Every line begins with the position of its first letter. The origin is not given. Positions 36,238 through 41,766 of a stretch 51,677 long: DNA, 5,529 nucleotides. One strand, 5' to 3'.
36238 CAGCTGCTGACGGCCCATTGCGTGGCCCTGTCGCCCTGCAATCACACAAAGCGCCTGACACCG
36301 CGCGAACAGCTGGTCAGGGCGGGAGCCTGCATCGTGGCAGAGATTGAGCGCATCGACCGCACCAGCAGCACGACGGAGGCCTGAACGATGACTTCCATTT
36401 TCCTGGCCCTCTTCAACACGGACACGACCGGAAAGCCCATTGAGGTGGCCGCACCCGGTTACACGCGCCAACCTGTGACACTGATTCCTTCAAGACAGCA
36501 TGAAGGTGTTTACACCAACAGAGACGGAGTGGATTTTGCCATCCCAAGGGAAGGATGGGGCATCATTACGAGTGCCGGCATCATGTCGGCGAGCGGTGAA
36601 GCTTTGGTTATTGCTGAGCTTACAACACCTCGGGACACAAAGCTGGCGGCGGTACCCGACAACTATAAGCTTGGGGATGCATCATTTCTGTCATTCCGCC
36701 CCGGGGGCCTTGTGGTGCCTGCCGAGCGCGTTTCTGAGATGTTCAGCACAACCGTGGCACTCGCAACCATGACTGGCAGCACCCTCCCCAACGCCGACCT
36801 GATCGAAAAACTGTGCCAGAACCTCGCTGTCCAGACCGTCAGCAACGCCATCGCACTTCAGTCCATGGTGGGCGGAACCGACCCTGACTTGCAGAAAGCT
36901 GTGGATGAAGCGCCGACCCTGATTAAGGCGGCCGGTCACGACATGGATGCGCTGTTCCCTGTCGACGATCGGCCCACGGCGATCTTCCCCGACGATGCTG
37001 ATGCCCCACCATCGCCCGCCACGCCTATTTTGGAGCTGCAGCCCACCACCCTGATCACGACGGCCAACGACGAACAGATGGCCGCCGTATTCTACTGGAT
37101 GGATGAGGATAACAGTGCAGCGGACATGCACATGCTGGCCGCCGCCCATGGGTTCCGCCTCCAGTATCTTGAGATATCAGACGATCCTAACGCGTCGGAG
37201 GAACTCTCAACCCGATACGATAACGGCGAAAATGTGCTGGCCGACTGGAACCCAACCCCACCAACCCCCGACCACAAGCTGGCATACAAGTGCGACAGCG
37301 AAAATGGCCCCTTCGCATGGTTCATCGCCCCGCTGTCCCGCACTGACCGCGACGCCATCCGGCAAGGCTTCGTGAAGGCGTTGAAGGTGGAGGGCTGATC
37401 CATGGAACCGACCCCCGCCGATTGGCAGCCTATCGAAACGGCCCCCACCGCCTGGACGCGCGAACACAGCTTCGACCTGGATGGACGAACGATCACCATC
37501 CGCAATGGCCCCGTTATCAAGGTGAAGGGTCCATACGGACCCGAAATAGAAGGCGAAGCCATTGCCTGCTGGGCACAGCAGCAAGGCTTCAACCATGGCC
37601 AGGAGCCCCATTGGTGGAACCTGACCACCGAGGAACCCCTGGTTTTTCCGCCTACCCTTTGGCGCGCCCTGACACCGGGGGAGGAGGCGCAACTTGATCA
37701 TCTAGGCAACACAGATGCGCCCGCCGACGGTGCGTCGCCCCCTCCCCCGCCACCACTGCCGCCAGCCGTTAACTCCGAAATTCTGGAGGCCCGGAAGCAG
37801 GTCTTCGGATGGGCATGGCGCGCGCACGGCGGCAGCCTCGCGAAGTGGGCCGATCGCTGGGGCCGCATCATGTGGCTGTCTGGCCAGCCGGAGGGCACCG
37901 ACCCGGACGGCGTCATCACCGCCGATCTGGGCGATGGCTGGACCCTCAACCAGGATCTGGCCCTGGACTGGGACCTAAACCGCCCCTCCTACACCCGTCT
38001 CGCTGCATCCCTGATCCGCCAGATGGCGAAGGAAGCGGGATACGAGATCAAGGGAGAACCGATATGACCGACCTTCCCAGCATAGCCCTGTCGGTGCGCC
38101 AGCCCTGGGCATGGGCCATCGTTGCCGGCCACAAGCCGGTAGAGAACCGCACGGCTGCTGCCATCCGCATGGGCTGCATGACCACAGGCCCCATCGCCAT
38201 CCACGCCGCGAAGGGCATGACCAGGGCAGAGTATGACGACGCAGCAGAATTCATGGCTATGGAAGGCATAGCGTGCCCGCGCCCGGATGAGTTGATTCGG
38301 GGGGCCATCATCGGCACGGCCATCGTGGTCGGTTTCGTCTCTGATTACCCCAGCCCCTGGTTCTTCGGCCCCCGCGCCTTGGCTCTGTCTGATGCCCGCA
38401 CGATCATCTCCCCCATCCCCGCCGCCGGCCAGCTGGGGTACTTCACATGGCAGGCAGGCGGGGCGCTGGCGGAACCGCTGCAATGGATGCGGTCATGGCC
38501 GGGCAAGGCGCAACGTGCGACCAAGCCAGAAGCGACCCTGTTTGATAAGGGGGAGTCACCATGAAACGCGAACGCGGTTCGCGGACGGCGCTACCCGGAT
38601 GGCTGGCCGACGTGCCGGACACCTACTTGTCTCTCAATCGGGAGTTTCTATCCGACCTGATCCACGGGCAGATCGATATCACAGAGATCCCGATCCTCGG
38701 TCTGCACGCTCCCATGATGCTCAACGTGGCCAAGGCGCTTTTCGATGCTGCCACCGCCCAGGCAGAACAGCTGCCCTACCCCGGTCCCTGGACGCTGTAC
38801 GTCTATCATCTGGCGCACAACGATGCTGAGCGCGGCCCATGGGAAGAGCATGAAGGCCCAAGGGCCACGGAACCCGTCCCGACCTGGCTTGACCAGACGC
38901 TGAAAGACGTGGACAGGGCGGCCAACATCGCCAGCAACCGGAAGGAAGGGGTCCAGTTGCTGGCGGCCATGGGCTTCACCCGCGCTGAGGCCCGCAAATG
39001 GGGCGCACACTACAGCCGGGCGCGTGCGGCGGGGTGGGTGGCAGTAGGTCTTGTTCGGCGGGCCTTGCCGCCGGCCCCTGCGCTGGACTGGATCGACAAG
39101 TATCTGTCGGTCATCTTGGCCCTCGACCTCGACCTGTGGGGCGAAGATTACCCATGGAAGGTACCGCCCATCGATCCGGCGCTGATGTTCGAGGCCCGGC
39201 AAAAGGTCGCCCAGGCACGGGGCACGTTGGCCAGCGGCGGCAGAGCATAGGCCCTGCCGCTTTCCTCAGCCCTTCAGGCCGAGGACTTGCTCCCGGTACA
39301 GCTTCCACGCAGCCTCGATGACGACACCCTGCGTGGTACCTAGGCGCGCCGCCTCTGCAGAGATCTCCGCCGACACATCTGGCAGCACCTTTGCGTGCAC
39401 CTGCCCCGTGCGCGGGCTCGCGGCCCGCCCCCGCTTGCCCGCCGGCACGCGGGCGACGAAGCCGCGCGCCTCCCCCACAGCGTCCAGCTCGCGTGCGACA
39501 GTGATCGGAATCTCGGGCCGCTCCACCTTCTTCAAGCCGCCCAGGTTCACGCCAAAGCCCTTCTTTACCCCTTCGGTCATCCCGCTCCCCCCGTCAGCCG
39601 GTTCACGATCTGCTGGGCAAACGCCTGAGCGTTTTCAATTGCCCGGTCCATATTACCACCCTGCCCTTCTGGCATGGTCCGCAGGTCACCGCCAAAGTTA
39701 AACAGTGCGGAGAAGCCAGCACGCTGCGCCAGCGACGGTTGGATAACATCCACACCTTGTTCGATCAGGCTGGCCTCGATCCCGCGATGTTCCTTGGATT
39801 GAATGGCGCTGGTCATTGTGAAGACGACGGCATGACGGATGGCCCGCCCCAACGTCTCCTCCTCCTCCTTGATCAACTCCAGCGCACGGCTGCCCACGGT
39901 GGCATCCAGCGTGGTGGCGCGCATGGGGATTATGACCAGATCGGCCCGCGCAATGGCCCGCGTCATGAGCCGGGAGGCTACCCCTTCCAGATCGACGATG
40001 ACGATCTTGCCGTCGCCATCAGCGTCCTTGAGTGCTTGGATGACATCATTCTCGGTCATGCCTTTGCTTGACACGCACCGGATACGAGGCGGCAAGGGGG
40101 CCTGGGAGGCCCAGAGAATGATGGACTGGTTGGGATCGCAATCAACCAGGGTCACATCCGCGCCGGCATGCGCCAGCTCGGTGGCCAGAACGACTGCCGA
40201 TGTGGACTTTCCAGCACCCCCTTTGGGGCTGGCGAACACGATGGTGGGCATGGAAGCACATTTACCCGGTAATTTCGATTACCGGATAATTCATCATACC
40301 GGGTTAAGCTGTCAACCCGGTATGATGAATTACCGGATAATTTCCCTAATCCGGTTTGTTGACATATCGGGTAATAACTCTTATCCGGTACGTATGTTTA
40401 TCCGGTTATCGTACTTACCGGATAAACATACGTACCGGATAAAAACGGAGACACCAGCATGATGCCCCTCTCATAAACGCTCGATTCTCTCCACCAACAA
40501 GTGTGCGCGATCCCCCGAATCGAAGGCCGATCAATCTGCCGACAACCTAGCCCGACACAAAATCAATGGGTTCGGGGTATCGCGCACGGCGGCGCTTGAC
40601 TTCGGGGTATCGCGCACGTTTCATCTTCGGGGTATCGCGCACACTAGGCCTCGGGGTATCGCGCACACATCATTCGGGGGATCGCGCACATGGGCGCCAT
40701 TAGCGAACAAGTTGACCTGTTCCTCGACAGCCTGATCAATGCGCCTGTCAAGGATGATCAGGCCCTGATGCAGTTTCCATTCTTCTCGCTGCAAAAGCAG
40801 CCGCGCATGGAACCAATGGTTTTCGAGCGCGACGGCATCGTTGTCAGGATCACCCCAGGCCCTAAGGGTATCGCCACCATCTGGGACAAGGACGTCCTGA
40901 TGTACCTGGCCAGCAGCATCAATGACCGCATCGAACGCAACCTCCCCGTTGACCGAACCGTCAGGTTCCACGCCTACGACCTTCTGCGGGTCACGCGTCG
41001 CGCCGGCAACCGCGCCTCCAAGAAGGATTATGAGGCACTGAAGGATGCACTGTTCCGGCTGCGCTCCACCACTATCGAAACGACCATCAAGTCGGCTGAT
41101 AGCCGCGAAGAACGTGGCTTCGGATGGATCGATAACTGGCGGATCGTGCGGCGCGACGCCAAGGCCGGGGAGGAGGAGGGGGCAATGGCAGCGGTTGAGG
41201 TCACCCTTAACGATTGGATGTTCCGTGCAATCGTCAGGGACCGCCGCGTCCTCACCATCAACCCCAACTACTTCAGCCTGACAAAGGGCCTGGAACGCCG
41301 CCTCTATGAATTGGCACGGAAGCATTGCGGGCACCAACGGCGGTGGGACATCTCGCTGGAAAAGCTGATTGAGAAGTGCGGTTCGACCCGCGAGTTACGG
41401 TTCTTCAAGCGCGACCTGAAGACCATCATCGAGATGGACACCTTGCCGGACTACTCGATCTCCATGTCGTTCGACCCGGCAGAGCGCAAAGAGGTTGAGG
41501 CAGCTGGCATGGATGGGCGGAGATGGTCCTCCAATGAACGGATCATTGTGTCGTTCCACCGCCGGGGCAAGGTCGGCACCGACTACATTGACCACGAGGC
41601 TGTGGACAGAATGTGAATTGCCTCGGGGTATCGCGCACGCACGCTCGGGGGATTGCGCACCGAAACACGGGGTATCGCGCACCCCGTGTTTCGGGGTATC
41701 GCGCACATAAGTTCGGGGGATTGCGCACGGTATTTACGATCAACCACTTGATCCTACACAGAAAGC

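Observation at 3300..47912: Fourteen evenly dispersed copies of the 15-bp palindrome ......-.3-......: a candidate genome-wide operator/centromere network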

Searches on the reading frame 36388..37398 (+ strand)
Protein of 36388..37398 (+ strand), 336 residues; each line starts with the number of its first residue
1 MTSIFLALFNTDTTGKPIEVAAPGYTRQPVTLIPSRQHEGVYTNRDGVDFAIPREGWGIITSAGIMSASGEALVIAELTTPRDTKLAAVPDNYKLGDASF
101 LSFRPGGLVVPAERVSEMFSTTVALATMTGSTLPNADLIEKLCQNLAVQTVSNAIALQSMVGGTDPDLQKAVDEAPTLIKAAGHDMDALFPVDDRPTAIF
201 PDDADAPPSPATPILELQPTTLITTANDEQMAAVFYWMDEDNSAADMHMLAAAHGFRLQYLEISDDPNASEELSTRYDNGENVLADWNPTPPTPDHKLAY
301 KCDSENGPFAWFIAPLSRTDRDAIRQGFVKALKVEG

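Call 10: search_protein_families(library=phrogs, proteins=[window:36388-37398:+], max_evalue=0.00001)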
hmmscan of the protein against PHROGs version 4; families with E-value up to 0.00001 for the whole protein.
window:36388-37398:+ (336 aa): 1 family
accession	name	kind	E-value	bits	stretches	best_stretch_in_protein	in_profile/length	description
phrog_1372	-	unknown function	2.2e-06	28.3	1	239-323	80-163/194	-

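Call 21: search_protein_families(library=pfam, proteins=[window:36388-37398:+], max_evalue=0.01)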
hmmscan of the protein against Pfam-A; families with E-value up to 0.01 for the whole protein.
window:36388-37398:+ (336 aa): 1 family
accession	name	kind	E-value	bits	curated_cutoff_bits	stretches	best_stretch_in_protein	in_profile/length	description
PF23140.1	Gp80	-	2.9e-08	34.5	27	1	2-83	24-111/128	Podophage GP4 fiber I protein gp80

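Call 92: search_protein_families(library=ncbifam, proteins=[window:36388-37398:+], max_evalue=0.01)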
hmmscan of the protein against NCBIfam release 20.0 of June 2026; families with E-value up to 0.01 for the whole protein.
window:36388-37398:+ (336 aa): 0 families

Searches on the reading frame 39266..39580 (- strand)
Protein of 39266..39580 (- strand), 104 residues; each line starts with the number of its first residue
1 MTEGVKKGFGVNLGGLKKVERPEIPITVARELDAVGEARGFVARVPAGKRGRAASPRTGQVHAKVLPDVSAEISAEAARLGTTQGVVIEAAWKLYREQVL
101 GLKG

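Call 34: search_protein_families(library=pfam, proteins=[window:39266-39580:-], max_evalue=0.01)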
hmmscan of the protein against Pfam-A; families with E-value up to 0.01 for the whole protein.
window:39266-39580:- (104 aa): 0 families

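Call 35: search_protein_families(library=phrogs, proteins=[window:39266-39580:-], max_evalue=0.001)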
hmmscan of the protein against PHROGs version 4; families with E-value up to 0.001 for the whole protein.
window:39266-39580:- (104 aa): 0 families

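Call 92: search_protein_families(library=ncbifam, proteins=[window:39266-39580:-], max_evalue=0.01)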
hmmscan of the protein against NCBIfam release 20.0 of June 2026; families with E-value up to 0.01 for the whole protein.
window:39266-39580:- (104 aa): 0 families

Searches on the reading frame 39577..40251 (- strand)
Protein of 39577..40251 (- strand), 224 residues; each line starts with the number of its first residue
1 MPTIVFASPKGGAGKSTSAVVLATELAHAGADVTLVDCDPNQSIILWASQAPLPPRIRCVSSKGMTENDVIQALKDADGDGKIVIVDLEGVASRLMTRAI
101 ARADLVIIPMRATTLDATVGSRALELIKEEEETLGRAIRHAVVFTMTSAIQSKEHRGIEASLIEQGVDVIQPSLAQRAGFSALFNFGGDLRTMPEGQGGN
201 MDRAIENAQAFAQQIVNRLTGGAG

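Call 34: search_protein_families(library=pfam, proteins=[window:39577-40251:-], max_evalue=0.01)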
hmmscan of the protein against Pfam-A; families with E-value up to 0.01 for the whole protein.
window:39577-40251:- (224 aa): 9 families
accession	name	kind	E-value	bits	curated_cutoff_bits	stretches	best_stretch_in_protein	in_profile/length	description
PF07015.17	VirC1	-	1.5e-13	51.1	24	1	1-187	1-189/231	VirC1 protein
PF13614.12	AAA_31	-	1.2e-11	45.3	27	1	3-42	3-42/177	AAA domain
PF09140.17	MipZ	-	2.6e-11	43.8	20.7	1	3-43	2-42/262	ATPase MipZ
PF01656.29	CbiA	-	1.6e-10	41.5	25.4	1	4-119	1-54/125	CobQ/CobB/MinD/ParA nucleotide binding domain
PF10609.15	ParA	-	2.2e-07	31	27.1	1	4-39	6-41/246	NUBPL iron-transfer P-loop NTPase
PF00142.24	Fer4_NifH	-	3.7e-05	23.8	25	1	10-42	8-40/271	4Fe-4S iron sulfur cluster binding proteins, NifH/frxC family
PF02374.21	ArsA_ATPase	-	3.8e-05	23.5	24.3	1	4-44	3-43/305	Anion-transporting ATPase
PF16575.11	CLP1_P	-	0.00012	22.4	26.6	1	13-45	5-37/188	mRNA cleavage and polyadenylation factor CLP1 P-loop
PF01935.23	DUF87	-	0.0048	17.5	23.2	0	12-37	33-59/220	Helicase HerA, central domain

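Call 35: search_protein_families(library=phrogs, proteins=[window:39577-40251:-], max_evalue=0.001)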
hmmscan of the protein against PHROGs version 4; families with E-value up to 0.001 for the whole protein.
window:39577-40251:- (224 aa): 1 family
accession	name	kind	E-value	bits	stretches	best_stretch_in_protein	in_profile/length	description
phrog_164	-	DNA, RNA and nucleotide metabolism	2.6e-30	107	1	1-219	224-473/500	ParA-like partition protein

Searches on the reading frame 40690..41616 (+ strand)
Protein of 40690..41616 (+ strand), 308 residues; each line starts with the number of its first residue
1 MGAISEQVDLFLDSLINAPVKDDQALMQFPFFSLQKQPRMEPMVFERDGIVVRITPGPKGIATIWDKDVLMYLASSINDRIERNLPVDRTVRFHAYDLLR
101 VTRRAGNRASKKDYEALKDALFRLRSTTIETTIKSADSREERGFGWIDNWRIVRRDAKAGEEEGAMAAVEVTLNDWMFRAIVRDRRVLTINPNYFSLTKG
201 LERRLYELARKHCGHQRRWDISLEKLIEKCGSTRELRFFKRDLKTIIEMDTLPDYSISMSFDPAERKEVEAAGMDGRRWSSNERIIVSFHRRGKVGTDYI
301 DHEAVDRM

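Call 34: search_protein_families(library=pfam, proteins=[window:40690-41616:+], max_evalue=0.01)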
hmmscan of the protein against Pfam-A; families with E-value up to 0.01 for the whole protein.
window:40690-41616:+ (308 aa): 2 families
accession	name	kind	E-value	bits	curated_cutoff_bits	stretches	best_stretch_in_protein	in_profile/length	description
PF10134.15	RPA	-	6.2e-80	268.5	27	1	21-256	1-227/228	Replication initiator protein A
PF01051.27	Rep3_N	-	7.2e-06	26.9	22.4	1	64-181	17-110/141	Initiator Replication protein, WH1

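Call 35: search_protein_families(library=phrogs, proteins=[window:40690-41616:+], max_evalue=0.001)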
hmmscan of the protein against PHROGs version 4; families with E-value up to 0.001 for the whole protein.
window:40690-41616:+ (308 aa): 1 family
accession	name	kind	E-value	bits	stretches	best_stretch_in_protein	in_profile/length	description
phrog_23447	-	DNA, RNA and nucleotide metabolism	7.2e-51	174.2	1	6-262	11-258/339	replication initiation protein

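Call 58: search_dna_similar(query=window:40690-41616:+, collection=plasmids, mode=protein, max_rows=20)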
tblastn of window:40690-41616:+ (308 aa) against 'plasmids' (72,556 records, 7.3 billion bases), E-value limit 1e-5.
Records with a match: 1189; places in all: 1317; records where one place covers at least 80% of the query: 1095.
Best place of each record, by identity: 60-80% 6; <60% 1183.
By first word of the organism name: Pseudomonas 107; Sphingobium 93; Phaeobacter 74; Sphingomonas 56; Arsenophonus 45; Klebsiella 40; Citrobacter 38; Paracoccus 36; Sulfitobacter 24; Enterobacter 22; and 169 more.
By predicted mobility (MOB-suite, as given by PLSDB): non-mobilizable 544; conjugative 380; mobilizable 265.
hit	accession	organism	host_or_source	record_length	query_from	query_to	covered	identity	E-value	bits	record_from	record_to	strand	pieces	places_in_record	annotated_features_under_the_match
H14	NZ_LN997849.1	Magnetospirillum sp. XM-1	-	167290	1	292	95%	56.9%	4e-88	294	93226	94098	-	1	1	replication initiator protein A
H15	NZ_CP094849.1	Novacetimonas hansenii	commercial Kombucha beverage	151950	5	263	84%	61.8%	2e-96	318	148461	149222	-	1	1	replication initiator protein A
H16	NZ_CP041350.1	Komagataeibacter xylinus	Ziziphus mauritiana Lam,cell ...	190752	5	263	84%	61.8%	2e-96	318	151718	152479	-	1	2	replication initiator protein A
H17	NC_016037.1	Komagataeibacter medellinensis NBRC 3288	-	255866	5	263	84%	61.8%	2e-96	318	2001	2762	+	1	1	replication initiator protein A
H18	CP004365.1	Komagataeibacter xylinus E25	-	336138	5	263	84%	61.8%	2e-96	318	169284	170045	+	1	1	chromosome partitioning protein ParB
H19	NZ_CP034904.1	Roseomonas mucosa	Homo sapiens,tissue sample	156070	3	292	94%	54.8%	1e-88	296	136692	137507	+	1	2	replication initiator protein A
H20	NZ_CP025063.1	Roseomonas mucosa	Homo sapiens,Clinical, healthy, human ...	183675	3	292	94%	54.8%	1e-88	296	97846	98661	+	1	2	replication initiator protein A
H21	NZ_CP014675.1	Kozakia baliensis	palm brown sugar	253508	5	263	84%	61.4%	6e-96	317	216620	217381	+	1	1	replication initiator protein A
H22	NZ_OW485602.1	Rhodovastum atsumiense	-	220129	7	262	83%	61.5%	6e-90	299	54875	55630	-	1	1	replication initiator protein A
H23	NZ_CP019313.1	Tateyamaria omphalii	Single cell,seawater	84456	6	264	84%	54.7%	1e-79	270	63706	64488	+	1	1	replication initiator protein A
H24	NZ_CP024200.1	Thalassospira marina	-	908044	3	264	85%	53.0%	4e-76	260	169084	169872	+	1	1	replication initiator protein A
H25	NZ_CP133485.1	Acuticoccus sp. MNP-M23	Grean algae,grean algae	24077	7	297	94%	41.0%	3e-49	182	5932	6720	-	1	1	replication initiator protein A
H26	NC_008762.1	Polaromonas naphthalenivorans CJ2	-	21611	7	262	83%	46.3%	1e-56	204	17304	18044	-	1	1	replication initiator protein A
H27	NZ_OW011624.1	Thauera humireducens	-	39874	9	266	84%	44.3%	4e-42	162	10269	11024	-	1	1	replication initiator protein A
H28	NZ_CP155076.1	Paraburkholderia sp. PREW-6R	single cell,Phlox subulata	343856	7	255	81%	45.8%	4e-55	199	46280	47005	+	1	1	replication initiator protein A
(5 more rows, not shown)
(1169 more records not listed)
